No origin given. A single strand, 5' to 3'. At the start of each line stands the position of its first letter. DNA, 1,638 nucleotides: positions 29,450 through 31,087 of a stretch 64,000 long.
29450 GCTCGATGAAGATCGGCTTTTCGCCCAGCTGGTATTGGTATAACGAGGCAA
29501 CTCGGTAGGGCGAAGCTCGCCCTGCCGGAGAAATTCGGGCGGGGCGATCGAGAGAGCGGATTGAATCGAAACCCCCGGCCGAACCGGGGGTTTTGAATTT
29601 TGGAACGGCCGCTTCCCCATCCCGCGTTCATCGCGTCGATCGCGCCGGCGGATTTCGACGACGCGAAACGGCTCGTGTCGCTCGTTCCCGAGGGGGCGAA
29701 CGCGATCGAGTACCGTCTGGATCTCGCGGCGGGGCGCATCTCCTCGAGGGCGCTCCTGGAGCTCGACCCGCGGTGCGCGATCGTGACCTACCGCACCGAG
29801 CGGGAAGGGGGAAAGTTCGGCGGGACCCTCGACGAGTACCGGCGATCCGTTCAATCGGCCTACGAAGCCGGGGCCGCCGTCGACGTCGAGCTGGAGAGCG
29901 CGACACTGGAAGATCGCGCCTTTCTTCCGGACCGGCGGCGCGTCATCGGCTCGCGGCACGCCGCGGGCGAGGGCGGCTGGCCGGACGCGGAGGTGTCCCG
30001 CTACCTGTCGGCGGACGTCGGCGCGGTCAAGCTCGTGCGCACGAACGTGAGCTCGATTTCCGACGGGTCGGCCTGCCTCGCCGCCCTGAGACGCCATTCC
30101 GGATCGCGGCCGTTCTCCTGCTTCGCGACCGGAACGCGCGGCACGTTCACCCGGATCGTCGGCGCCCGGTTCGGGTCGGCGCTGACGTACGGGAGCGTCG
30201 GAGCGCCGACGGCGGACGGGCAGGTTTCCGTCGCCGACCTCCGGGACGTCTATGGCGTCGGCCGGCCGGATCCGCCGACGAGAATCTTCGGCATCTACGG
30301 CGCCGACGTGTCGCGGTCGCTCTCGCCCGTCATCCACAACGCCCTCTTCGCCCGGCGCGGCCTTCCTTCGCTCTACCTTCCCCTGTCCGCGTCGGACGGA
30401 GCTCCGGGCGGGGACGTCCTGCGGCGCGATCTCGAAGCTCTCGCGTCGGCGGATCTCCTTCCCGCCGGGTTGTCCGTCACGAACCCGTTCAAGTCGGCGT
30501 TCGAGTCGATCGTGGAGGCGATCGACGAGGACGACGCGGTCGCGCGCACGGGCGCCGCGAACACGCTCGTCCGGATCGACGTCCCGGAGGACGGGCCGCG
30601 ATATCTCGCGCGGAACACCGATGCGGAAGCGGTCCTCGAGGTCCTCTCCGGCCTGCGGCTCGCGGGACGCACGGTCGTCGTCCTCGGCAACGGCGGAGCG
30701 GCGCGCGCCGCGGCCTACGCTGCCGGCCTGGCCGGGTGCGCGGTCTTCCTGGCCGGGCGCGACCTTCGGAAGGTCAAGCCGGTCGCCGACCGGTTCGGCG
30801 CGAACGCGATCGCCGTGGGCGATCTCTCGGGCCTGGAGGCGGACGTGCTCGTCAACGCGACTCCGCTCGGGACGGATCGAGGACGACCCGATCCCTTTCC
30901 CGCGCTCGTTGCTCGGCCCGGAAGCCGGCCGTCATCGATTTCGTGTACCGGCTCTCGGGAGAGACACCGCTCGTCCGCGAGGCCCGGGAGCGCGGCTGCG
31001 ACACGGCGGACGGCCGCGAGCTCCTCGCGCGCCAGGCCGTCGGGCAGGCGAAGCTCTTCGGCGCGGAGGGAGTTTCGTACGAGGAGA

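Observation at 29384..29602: Candidate ribosome-mediated attenuator with a Trp/Tyr leader peptide upstream of the aromatic supraoperon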

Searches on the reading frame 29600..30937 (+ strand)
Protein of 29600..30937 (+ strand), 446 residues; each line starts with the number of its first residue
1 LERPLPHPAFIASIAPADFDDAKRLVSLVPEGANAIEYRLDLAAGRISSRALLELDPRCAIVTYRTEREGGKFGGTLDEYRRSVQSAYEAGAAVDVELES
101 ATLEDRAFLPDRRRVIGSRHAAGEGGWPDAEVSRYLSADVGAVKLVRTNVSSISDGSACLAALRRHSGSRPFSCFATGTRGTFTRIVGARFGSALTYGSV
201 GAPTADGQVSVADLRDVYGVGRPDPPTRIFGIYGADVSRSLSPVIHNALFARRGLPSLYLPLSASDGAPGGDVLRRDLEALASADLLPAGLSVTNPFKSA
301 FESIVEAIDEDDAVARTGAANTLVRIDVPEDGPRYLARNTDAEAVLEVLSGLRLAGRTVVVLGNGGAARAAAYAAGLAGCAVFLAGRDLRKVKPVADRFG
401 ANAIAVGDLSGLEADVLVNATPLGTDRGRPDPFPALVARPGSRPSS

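Call 7: find_homologous_proteins(query=window:29600-30937:+, max_evalue=1e-20)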
Query window:29600-30937:+ (446 aa): 235 proteins with E <= 1e-20 among 8000 candidates; the best 120 are listed.
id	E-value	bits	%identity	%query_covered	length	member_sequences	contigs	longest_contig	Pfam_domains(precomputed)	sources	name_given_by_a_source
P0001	3.0e-249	845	91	98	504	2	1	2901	PF08501.17,PF01487.23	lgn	-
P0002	5.5e-193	660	74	98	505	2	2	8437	PF08501.17,PF01487.23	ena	-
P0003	2.4e-185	635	71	97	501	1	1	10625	PF08501.17,PF01487.23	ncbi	ncbi:MAG: type I 3-dehydroquinate dehydratase [Thermoanaerobaculia bacterium]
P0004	6.0e-181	620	68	97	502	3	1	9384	PF08501.17,PF01487.23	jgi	jgi:3-dehydroquinate dehydratase / shikimate dehydrogenase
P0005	1.9e-175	602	68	98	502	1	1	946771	PF08501.17,PF01487.23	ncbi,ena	-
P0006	1.2e-173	596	67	97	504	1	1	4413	PF08501.17,PF01487.23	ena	-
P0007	8.0e-143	495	59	98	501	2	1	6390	PF08501.17,PF01487.23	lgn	-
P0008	2.4e-125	437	56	97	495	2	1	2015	PF08501.17,PF01487.23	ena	-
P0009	7.0e-125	435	55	97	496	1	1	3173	PF08501.17,PF01487.23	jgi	jgi:3-dehydroquinate dehydratase/shikimate dehydrogenase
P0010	1.5e-124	434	57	98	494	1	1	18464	PF08501.17,PF01487.23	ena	-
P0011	1.0e-121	425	56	97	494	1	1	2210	PF08501.17,PF01487.23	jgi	-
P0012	3.2e-121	423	56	97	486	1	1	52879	PF08501.17,PF01487.23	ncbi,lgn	-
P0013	1.4e-120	421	54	99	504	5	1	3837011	PF08501.17,PF01487.23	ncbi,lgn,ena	-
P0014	5.9e-120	419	55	98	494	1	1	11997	PF08501.17,PF01487.23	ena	-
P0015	7.7e-119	416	56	97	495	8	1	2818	PF08501.17,PF01487.23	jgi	jgi:shikimate dehydrogenase/3-dehydroquinate dehydratase type I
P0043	1.4e-78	283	44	97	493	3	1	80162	PF08501.17,PF01487.23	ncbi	ncbi:MAG TPA: type I 3-dehydroquinate dehydratase [Thermoanaerobaculia bacterium]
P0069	1.0e-74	270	44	98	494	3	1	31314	PF08501.17,PF01487.23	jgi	jgi:3-dehydroquinate dehydratase/shikimate dehydrogenase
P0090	1.9e-72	263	43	98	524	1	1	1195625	PF08501.17,PF01487.23,PF03807.24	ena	-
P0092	2.9e-72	262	43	98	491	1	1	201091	PF08501.17,PF01487.23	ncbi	-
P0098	8.8e-72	261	43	96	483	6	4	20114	PF08501.17,PF01487.23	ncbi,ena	-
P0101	2.1e-71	259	44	92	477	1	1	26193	PF08501.17,PF01487.23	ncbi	ncbi:MAG: type I 3-dehydroquinate dehydratase [Thermoanaerobaculia bacterium]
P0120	2.1e-70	256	41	97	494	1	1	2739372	PF08501.17,PF01487.23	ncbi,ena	-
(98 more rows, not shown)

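Call 10: find_related_loci(query=A1, collection=genome_contigs, flank=4000)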
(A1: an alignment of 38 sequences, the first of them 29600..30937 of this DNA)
Query A1 (446 aa) in genome_contigs; peptide patterns used: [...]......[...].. (x = any residue, [..] = any of these).
212 stretches matched a pattern; 41 encode a relative of the query (tblastn E <= 1e-3); 41 distinct loci.
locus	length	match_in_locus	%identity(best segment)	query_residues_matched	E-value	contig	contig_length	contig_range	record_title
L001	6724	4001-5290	70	1-433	6e-170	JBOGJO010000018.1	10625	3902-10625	MAG: Thermoanaerobaculia bacterium isolate TC-S_maxbin2.bin.114 k127_548607, whole genome shotgun sequence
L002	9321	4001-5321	90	1-439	0e+0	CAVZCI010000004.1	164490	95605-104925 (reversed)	MAG: uncultured Acidobacteriota bacterium isolate MFD00822.bin.2.149 genome assembly, contig: contig_130327, whole genom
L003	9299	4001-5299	54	1-440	2e-120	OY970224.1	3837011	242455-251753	MAG: uncultured Acidobacteriota bacterium isolate MFD04967.bin.c.6 genome assembly, chromosome: 1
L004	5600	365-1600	46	2-428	1e-80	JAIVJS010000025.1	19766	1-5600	MAG: Acidobacteria bacterium isolate MAG7 MTG7_695, whole genome shotgun sequence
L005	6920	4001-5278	43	2-444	2e-76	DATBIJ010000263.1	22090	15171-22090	MAG TPA_asm: Thermoanaerobaculia bacterium isolate SMAG_U3891 k141_1674394, whole genome shotgun sequence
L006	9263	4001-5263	44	2-437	1e-75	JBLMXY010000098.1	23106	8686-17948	MAG: Acidobacteriota bacterium isolate MAG243 PRJNA957066_bin25_renamed_97, whole genome shotgun sequence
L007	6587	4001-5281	43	1-440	1e-76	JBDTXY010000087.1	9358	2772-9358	MAG: Acidobacteriota bacterium isolate cluster4_bin.127 NODE_21046_length_9358_cov_5.315597, whole genome shotgun sequen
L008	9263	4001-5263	43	2-437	3e-75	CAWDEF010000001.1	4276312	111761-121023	MAG: uncultured Acidobacteriota bacterium isolate MFD04944.bin.1.1 genome assembly, contig: contig_18256, whole genome s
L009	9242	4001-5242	44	8-440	6e-75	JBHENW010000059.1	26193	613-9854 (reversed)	MAG: Thermoanaerobaculia bacterium isolate S5_bin.33.orig S5_k141_1530507, whole genome shotgun sequence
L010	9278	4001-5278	43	2-440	1e-74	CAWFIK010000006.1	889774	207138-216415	MAG: uncultured Acidobacteriota bacterium isolate MFD04944.bin.2.204 genome assembly, contig: contig_50946, whole genome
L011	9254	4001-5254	43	2-434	7e-75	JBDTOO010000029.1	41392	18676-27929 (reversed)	MAG: Acidobacteriota bacterium isolate cluster3_bin.176 NODE_2417_length_41392_cov_19.366088, whole genome shotgun seque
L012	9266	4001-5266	44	2-437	2e-72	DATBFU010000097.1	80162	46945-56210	MAG TPA_asm: Thermoanaerobaculia bacterium isolate SMAG_U3819 k141_562560, whole genome shotgun sequence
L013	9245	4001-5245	43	8-437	1e-72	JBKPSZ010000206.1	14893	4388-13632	MAG: Acidobacteriota bacterium isolate GS_EKS_MAG_00009 GS_EKS_000000796846, whole genome shotgun sequence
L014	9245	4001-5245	43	8-437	9e-72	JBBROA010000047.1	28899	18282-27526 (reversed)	MAG: Thermoanaerobaculia bacterium isolate La1_metabat2.230 LA1C_B2.230_k141_1671944L_28899_cov_12.4034, whole genome sh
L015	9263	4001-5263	43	2-437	4e-72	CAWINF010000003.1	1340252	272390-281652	MAG: uncultured Acidobacteriota bacterium isolate MFD04944.bin.1.105 genome assembly, contig: contig_51356, whole genome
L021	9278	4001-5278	44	2-440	7e-71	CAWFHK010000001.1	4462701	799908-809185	MAG: uncultured Acidobacteriota bacterium isolate MFD04944.bin.1.336 genome assembly, contig: contig_25364, whole genome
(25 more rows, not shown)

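Call 26: find_related_loci(query=window:29600-30937:+, collection=metagenome_contigs, flank=3000)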
Query window:29600-30937:+ (446 aa) in metagenome_contigs; peptide patterns used: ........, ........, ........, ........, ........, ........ (x = any residue, [..] = any of these).
600 stretches matched a pattern (row limit reached: there are more); 1 encode a relative of the query (tblastn E <= 1e-3); 1 distinct loci.
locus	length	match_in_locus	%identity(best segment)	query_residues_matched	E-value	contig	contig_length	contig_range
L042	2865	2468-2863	96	1-132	6e-81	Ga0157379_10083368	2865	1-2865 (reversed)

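Call 27: find_encoding_contigs(protein=P0005, flank=10000, max_places=2)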
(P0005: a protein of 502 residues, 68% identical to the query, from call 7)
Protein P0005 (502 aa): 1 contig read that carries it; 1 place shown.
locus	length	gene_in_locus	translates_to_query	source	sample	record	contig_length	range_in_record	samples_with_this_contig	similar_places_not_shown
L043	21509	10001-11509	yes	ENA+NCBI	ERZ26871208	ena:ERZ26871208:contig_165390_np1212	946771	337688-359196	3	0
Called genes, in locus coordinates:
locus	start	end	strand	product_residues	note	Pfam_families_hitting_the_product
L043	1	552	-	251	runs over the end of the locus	PF00072:Response_reg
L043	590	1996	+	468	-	PF01921:tRNA-synt_1f (faint), PF01406:tRNA-synt_1e, PF09334:tRNA-synt_1g (weak), PF09190:DALR_2, PF23493:CysS_C (weak)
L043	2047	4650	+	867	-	PF00069:Pkinase, PF03109:ABC1 (faint), PF07714:PK_Tyr_Ser-Thr, PF07676:PD40 (faint), PF26549:Tricorn_N (faint)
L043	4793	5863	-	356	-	PF00108:Thiolase_N, PF08545:ACP_syn_III, PF08541:ACP_syn_III_C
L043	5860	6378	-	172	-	PF02566:OsmC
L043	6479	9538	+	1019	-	PF00069:Pkinase, PF07714:PK_Tyr_Ser-Thr, PF03109:ABC1 (weak), PF13191:AAA_16 (weak), PF13401:AAA_22, PF25872:HTH_77, PF13424:TPR_12, PF13424:TPR_12, +4 more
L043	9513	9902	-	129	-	PF14026:SCO4226-like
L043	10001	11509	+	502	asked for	PF01487:DHquinase_I, PF08501:Shikimate_dh_N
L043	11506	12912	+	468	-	PF04715:, PF00425:Chorismate_bind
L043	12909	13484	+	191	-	PF00117:GATase, PF07722:Peptidase_C26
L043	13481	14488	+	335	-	PF02885:Glycos_trans_3N, PF00591:Glycos_transf_3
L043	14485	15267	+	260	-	PF00218:IGPS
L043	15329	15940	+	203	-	PF00697:PRAI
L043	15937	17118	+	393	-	PF00291:PALP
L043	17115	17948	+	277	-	PF00290:Trp_syntA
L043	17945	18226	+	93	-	PF01817:CM_2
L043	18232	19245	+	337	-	PF18152:DAHP_snth_FXD, PF00793:DAHP_synth_1, PF03102:NeuB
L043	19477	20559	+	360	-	PF00070:Pyr_redox (faint), PF01266:DAO (faint), PF07992:Pyr_redox_2, PF12831:FAD_oxidored (faint), PF13450:NAD_binding_8 (faint), PF13738:Pyr_redox_3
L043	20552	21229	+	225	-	-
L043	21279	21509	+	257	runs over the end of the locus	PF13560:HTH_31 (weak), PF12844:HTH_19 (weak), PF13413:HTH_25, PF13464:RodZ_C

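Call 28: find_encoding_contigs(protein=P0002, flank=10000, max_places=2)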
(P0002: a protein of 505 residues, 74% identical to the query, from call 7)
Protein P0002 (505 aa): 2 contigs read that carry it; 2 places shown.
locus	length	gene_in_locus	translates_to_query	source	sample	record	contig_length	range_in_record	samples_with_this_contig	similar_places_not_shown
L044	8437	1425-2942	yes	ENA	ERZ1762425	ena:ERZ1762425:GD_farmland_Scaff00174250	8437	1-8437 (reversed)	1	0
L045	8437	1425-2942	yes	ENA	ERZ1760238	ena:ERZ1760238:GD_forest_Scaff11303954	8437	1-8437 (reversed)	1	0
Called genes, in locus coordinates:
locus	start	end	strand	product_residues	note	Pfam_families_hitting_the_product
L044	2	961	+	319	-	?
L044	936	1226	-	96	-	PF14026:SCO4226-like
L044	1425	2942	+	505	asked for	PF01487:DHquinase_I, PF08501:Shikimate_dh_N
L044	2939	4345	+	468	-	PF04715:, PF00425:Chorismate_bind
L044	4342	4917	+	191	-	PF00117:GATase, PF07722:Peptidase_C26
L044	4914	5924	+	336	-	PF02885:Glycos_trans_3N, PF00591:Glycos_transf_3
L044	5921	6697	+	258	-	PF00218:IGPS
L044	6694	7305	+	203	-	PF00697:PRAI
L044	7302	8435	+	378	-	?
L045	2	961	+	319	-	?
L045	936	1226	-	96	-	PF14026:SCO4226-like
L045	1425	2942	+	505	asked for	PF01487:DHquinase_I, PF08501:Shikimate_dh_N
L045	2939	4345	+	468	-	PF04715:, PF00425:Chorismate_bind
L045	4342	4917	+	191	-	PF00117:GATase, PF07722:Peptidase_C26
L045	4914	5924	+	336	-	PF02885:Glycos_trans_3N, PF00591:Glycos_transf_3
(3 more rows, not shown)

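Call 29: find_encoding_contigs(protein=P0004, flank=10000, max_places=2)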
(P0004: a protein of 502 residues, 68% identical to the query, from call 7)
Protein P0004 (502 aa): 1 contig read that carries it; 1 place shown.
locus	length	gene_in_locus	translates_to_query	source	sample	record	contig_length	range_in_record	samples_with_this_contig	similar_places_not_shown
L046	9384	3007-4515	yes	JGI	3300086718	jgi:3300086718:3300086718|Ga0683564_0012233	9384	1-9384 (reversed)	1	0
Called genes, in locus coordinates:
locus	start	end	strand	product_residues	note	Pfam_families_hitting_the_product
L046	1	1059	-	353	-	?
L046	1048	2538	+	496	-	PF25872:HTH_77, PF07719:TPR_2 (faint), PF13374:TPR_10 (faint), PF13424:TPR_12, PF17874:TPR_MalT (weak), PF13424:TPR_12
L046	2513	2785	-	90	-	PF14026:SCO4226-like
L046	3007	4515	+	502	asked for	PF01487:DHquinase_I, PF08501:Shikimate_dh_N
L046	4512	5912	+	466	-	PF04715:, PF00425:Chorismate_bind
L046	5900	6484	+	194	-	PF00117:GATase, PF07722:Peptidase_C26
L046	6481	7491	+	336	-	PF02885:Glycos_trans_3N, PF00591:Glycos_transf_3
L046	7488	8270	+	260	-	PF00218:IGPS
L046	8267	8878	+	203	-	PF00697:PRAI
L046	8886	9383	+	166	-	?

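Call 32: find_encoding_contigs(protein=P0090, flank=10000, max_places=1)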
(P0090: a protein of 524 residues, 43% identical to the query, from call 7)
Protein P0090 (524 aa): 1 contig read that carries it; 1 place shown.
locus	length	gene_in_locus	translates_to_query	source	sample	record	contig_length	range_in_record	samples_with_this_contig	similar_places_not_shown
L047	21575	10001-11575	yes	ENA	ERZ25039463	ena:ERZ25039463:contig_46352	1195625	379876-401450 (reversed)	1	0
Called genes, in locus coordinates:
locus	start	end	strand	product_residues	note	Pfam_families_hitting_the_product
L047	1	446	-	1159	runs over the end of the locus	PF00133:tRNA-synt_1, PF09334:tRNA-synt_1g, PF01406:tRNA-synt_1e (weak), PF01252:Peptidase_A8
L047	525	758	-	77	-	-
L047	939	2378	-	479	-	PF00924:MS_channel_2nd, PF21082:MS_channel_3rd, PF00027:cNMP_binding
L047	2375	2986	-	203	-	PF02581:TMP-TENI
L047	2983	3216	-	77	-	-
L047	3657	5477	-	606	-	PF20245:DUF6600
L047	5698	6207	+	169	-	PF01327:Pep_deformylase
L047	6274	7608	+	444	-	PF01406:tRNA-synt_1e, PF01921:tRNA-synt_1f (faint), PF09334:tRNA-synt_1g (faint), PF09190:DALR_2, PF23493:CysS_C (weak)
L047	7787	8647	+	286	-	PF02811:PHP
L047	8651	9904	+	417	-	-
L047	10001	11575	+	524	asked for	PF01487:DHquinase_I, PF08501:Shikimate_dh_N, PF03807:F420_oxidored (faint)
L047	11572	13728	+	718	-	PF04715:, PF00425:Chorismate_bind, PF00117:GATase, PF07722:Peptidase_C26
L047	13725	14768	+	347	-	PF02885:Glycos_trans_3N, PF00591:Glycos_transf_3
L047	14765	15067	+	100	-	PF00218:IGPS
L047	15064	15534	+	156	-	PF00218:IGPS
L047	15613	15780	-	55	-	-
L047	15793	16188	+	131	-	PF00697:PRAI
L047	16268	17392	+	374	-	PF00291:PALP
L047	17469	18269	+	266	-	PF00290:Trp_syntA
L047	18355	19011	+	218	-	-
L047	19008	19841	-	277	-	-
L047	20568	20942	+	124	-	-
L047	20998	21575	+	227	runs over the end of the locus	PF00226:DnaJ, PF13432:TPR_16 (faint), PF07719:TPR_2 (faint), PF14559:TPR_19 (weak)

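Call 33: find_encoding_contigs(protein=P0120, flank=10000, max_places=1)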
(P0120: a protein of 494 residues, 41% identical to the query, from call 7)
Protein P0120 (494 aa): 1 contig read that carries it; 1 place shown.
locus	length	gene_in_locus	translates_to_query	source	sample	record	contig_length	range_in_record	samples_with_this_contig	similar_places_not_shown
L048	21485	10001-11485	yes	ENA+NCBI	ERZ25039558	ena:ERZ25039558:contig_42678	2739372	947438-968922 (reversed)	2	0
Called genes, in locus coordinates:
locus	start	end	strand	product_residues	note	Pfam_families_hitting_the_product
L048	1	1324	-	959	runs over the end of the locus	PF00133:tRNA-synt_1, PF09334:tRNA-synt_1g, PF01406:tRNA-synt_1e (weak), PF08264:Anticodon_1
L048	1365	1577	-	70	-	-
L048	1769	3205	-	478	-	PF00924:MS_channel_2nd, PF21082:MS_channel_3rd, PF00027:cNMP_binding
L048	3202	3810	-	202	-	PF02581:TMP-TENI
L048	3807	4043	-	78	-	-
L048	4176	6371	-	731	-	PF04773:FecR (weak), PF20245:DUF6600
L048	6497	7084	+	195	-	PF01327:Pep_deformylase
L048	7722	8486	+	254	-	PF01406:tRNA-synt_1e, PF09334:tRNA-synt_1g (weak), PF09190:DALR_2, PF23493:CysS_C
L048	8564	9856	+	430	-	-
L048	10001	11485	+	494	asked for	PF01487:DHquinase_I, PF08501:Shikimate_dh_N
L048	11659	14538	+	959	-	PF04715:, PF00425:Chorismate_bind, PF00117:GATase, PF02885:Glycos_trans_3N, PF00591:Glycos_transf_3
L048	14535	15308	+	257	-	PF00218:IGPS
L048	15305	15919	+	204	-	PF00697:PRAI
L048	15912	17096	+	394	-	PF00291:PALP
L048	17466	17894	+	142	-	PF00290:Trp_syntA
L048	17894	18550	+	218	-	-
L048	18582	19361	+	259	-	PF13413:HTH_25, PF13464:RodZ_C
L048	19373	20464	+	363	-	-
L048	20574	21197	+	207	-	PF00226:DnaJ, PF07719:TPR_2 (faint), PF00515:TPR_1 (faint), PF13432:TPR_16 (weak)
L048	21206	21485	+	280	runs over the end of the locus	PF00481:PP2C, PF13672:PP2C_2, PF07228:SpoIIE (faint)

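Call 34: find_encoding_contigs(protein=P0013, flank=10000, max_places=1)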
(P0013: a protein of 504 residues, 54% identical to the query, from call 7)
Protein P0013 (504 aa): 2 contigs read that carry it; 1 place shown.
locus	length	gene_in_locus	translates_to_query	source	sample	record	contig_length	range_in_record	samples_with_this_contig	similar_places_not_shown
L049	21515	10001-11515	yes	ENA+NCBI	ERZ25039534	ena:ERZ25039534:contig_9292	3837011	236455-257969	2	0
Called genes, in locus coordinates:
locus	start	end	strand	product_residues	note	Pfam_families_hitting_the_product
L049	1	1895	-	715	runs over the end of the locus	PF00378:ECH_1, PF16113:ECH_2, PF02737:3HCDH_N, PF00725:3HCDH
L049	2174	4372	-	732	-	PF04773:FecR, PF20245:DUF6600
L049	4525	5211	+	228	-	PF00027:cNMP_binding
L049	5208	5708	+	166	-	PF01327:Pep_deformylase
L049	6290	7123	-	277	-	PF00072:Response_reg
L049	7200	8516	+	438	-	PF01406:tRNA-synt_1e, PF01921:tRNA-synt_1f (faint), PF09334:tRNA-synt_1g (weak), PF09190:DALR_2, PF23493:CysS_C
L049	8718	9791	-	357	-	PF00108:Thiolase_N (weak), PF08545:ACP_syn_III, PF08541:ACP_syn_III_C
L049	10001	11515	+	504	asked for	PF01487:DHquinase_I, PF08501:Shikimate_dh_N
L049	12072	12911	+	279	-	PF00425:Chorismate_bind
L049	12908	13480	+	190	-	PF00117:GATase, PF07722:Peptidase_C26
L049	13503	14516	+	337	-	PF02885:Glycos_trans_3N, PF00591:Glycos_transf_3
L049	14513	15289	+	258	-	PF00218:IGPS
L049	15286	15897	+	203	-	PF00697:PRAI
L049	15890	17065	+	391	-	PF00291:PALP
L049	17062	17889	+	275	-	PF00290:Trp_syntA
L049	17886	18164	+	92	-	PF01817:CM_2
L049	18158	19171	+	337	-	PF18152:DAHP_snth_FXD, PF00793:DAHP_synth_1, PF03102:NeuB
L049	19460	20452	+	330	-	PF00070:Pyr_redox (faint), PF01266:DAO (faint), PF07992:Pyr_redox_2, PF13738:Pyr_redox_3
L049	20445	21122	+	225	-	-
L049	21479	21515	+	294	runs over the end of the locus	PF13560:HTH_31 (faint), PF13413:HTH_25, PF13464:RodZ_C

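Call 35: find_encoding_contigs(protein=P0092, flank=10000, max_places=1)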
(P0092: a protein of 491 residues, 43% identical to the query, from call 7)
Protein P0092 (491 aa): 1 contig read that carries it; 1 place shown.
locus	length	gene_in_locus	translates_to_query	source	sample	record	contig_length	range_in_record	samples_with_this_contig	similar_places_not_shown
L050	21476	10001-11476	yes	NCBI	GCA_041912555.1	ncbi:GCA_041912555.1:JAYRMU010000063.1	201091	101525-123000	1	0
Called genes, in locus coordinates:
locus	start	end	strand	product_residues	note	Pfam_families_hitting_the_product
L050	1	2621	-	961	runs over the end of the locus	PF00133:tRNA-synt_1, PF09334:tRNA-synt_1g, PF01406:tRNA-synt_1e (weak), PF08264:Anticodon_1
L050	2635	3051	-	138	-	PF01648:ACPS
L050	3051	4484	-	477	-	PF00924:MS_channel_2nd, PF21082:MS_channel_3rd, PF00027:cNMP_binding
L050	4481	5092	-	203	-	PF02581:TMP-TENI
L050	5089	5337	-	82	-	-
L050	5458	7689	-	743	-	PF04773:FecR (weak), PF20245:DUF6600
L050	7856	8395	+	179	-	PF01327:Pep_deformylase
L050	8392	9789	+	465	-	PF01406:tRNA-synt_1e, PF01921:tRNA-synt_1f (faint), PF09334:tRNA-synt_1g (faint), PF09190:DALR_2, PF23493:CysS_C (weak)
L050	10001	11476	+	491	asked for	PF01487:DHquinase_I, PF08501:Shikimate_dh_N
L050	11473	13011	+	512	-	PF04715:, PF00425:Chorismate_bind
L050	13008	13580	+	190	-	PF00117:GATase, PF07722:Peptidase_C26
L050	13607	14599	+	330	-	PF02885:Glycos_trans_3N, PF00591:Glycos_transf_3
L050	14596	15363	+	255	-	PF00218:IGPS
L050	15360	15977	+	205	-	PF00697:PRAI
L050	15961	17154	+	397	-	PF00291:PALP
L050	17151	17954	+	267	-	PF00290:Trp_syntA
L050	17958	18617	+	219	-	-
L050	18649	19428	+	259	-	PF13413:HTH_25, PF13464:RodZ_C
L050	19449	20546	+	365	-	-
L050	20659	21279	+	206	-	PF00226:DnaJ, PF07719:TPR_2 (faint), PF00515:TPR_1 (faint), PF13432:TPR_16 (weak)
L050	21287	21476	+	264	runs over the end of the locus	PF00481:PP2C, PF13672:PP2C_2, PF07228:SpoIIE (faint)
